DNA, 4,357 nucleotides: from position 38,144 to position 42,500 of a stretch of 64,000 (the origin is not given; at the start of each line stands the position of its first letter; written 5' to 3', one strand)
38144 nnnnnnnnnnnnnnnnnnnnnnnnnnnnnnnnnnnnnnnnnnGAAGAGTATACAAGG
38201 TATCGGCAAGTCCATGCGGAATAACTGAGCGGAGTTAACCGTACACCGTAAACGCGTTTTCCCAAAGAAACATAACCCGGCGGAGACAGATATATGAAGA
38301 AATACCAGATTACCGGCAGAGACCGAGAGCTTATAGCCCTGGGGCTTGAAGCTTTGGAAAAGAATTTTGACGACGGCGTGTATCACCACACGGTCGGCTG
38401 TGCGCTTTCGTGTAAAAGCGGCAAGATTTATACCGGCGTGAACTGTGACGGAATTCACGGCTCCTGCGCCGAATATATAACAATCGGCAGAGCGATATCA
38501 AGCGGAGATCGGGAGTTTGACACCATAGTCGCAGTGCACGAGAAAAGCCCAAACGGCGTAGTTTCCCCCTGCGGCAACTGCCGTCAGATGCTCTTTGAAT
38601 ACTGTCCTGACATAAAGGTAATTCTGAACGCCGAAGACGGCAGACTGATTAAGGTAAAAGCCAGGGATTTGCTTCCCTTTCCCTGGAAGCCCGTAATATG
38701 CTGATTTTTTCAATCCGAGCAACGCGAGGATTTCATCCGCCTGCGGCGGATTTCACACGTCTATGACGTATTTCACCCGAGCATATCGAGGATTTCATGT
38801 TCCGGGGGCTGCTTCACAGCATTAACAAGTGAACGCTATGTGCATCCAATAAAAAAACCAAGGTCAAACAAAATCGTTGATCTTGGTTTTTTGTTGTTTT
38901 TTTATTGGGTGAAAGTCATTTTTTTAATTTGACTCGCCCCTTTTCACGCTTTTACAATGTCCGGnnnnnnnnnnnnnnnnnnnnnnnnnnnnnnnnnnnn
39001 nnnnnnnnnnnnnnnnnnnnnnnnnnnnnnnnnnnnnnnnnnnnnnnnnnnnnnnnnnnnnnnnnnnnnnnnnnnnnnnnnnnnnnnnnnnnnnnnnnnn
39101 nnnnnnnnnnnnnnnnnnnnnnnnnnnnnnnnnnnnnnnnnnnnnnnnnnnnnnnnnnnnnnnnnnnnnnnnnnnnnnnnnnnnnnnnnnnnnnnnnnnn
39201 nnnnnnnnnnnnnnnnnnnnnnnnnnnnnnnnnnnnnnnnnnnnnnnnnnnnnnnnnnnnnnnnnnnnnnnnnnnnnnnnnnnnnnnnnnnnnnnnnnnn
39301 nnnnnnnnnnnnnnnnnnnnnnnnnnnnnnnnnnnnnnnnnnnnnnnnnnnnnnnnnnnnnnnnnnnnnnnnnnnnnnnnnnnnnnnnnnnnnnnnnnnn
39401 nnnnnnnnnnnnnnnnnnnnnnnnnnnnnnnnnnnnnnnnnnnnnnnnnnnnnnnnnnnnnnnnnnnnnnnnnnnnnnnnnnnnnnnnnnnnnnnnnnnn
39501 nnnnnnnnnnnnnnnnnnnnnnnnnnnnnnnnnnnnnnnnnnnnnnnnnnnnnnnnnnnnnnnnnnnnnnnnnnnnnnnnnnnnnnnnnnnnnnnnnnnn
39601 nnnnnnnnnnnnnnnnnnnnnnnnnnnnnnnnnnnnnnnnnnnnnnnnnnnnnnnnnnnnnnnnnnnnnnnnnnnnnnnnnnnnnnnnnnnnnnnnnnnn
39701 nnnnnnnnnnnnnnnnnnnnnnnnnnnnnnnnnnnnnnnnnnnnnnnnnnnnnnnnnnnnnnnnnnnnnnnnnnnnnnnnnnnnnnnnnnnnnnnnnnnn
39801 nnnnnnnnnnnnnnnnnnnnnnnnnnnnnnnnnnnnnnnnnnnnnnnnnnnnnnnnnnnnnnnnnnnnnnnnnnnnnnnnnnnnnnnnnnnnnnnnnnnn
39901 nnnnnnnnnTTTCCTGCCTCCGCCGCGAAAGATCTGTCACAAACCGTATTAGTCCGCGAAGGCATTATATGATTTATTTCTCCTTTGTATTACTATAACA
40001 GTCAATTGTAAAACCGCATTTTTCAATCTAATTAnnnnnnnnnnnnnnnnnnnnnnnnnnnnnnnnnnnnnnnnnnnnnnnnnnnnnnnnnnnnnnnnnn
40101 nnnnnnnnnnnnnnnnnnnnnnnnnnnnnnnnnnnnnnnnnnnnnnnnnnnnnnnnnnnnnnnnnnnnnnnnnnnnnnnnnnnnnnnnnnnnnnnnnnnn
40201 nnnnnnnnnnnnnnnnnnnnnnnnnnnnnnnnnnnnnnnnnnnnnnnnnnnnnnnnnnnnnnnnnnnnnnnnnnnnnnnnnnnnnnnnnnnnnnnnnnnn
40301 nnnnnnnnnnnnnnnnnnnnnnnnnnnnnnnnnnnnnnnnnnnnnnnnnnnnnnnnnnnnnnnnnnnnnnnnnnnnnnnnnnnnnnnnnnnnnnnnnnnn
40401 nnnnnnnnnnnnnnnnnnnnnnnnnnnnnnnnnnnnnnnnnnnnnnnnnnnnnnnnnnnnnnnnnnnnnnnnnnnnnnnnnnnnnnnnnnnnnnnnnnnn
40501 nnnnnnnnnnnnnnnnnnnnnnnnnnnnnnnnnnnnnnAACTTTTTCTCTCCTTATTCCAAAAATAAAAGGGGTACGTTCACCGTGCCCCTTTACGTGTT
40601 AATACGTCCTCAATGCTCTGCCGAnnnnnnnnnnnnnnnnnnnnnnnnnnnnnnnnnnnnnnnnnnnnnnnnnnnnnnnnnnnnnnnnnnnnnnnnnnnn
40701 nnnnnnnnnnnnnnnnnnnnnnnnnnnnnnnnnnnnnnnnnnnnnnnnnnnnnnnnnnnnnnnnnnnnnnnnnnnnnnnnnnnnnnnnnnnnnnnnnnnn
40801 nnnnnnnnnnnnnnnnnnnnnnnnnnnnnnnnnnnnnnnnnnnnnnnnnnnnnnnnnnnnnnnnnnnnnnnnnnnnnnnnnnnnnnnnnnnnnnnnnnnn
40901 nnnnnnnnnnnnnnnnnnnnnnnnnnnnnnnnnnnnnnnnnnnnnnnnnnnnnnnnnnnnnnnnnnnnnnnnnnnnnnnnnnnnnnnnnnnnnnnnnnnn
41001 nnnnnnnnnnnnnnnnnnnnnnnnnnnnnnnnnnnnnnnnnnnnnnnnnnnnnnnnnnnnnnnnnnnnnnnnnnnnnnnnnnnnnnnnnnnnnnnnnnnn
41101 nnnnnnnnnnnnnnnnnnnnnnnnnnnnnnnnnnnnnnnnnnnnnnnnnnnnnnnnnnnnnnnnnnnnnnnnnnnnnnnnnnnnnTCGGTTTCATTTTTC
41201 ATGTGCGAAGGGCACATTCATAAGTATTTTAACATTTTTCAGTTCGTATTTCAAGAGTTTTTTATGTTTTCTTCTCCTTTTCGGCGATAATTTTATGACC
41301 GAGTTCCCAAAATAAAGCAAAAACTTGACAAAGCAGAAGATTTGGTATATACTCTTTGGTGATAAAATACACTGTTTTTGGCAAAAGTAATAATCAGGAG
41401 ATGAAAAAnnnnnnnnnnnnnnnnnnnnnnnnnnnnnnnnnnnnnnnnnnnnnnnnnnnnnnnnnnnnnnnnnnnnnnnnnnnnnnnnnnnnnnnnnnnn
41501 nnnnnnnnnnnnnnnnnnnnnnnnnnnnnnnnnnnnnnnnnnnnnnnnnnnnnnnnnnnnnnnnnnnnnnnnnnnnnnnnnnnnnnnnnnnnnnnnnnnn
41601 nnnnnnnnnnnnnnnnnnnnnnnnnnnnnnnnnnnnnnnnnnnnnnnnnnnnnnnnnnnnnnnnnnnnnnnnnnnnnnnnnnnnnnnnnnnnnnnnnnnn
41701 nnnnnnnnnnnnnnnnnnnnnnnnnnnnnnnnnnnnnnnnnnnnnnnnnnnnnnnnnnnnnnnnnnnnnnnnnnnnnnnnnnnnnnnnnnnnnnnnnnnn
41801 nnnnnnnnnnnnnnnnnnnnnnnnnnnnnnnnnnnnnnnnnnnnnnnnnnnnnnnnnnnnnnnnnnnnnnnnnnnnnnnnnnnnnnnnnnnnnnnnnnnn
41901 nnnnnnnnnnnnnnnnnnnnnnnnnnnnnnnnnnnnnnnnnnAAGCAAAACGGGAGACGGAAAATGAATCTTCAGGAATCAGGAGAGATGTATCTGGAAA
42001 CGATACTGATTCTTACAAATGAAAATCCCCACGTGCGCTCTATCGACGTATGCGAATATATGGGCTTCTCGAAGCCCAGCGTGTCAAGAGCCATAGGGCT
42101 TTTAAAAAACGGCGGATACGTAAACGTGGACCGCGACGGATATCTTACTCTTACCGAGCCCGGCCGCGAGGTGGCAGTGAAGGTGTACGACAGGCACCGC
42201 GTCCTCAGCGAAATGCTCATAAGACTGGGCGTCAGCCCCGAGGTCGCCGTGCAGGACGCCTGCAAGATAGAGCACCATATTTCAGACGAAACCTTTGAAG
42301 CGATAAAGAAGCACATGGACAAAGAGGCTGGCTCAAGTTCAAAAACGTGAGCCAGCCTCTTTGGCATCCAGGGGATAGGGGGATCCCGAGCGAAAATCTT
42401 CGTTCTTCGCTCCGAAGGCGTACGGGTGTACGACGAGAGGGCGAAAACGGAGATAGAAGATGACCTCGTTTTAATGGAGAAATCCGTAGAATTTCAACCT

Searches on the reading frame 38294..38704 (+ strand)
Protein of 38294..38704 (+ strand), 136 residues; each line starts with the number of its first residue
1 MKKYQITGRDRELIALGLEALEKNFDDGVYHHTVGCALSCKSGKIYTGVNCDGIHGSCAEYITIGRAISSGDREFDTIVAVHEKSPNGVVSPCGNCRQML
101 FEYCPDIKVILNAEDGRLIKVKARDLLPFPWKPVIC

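Call 76: search_protein_families(library=pfam, proteins=[window:38294-38704:+], max_evalue=0.00001)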
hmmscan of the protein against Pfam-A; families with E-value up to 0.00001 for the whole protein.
window:38294-38704:+ (136 aa): 1 family
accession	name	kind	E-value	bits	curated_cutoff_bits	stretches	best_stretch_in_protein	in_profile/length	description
PF00383.29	dCMP_cyt_deam_1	-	2.1e-08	34.4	25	1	30-104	22-94/102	Cytidine and deoxycytidylate deaminase zinc-binding region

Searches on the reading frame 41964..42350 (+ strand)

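Call 76: search_protein_families(library=pfam, proteins=[window:41964-42350:+], max_evalue=0.00001)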
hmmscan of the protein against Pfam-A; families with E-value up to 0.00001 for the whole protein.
window:41964-42350:+ (128 aa): 3 families
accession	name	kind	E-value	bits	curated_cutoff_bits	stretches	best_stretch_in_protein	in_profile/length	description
PF02742.21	Fe_dep_repr_C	-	3.3e-16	59.5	27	1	64-119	1-57/70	Iron dependent repressor, metal binding and dimerisation domain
PF01325.25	Fe_dep_repress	-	2.2e-09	37.8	26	1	3-58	2-57/60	Iron dependent repressor, N-terminal DNA binding domain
PF12802.13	MarR_2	-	3.3e-06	27.6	27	1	14-53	10-50/61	MarR family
